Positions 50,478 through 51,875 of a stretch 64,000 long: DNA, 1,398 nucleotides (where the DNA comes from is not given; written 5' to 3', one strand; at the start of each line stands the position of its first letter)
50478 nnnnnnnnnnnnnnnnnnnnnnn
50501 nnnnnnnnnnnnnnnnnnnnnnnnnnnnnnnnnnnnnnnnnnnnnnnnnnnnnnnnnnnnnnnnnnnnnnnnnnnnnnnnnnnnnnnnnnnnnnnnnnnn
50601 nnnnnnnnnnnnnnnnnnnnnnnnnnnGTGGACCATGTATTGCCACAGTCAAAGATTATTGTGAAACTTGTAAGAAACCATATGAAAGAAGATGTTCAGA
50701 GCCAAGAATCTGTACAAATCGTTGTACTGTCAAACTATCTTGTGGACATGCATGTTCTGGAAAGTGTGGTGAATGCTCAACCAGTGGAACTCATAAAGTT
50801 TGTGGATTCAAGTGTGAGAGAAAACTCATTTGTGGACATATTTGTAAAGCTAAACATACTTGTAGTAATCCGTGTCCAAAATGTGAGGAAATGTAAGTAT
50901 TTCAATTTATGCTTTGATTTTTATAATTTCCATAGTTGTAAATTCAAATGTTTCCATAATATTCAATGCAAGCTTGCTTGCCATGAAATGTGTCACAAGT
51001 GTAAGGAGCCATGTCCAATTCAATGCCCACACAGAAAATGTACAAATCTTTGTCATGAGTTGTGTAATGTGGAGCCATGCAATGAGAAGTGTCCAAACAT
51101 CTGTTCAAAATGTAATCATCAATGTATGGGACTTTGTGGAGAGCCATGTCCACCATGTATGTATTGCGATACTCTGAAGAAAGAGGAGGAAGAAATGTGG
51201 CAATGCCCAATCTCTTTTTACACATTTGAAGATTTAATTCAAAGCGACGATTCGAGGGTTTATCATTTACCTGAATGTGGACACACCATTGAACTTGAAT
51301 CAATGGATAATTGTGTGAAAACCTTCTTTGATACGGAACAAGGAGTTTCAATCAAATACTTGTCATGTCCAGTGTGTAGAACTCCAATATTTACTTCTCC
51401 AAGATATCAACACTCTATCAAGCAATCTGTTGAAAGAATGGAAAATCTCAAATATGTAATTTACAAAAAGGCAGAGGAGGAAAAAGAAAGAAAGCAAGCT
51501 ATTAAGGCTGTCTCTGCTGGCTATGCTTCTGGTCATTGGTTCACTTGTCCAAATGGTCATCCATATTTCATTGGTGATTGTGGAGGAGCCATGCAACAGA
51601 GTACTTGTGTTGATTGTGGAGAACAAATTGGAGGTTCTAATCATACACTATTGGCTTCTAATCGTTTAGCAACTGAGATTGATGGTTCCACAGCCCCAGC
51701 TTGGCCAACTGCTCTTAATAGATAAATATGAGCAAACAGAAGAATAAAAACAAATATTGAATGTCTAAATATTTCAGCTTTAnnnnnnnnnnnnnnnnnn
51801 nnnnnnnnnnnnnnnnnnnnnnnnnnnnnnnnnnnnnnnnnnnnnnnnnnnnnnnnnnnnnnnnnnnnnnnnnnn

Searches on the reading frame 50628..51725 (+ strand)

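Call 13: search_protein_families(library=pfam, proteins=[window:50628-51725:+], max_evalue=0.001)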
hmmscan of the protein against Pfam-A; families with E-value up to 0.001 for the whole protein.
window:50628-51725:+ (365 aa): 1 family
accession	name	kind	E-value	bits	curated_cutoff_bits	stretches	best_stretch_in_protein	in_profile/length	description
PF20173.3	ZnF_RZ-type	-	2.9e-24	84.9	27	1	300-346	7-53/54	RZ type zinc finger domain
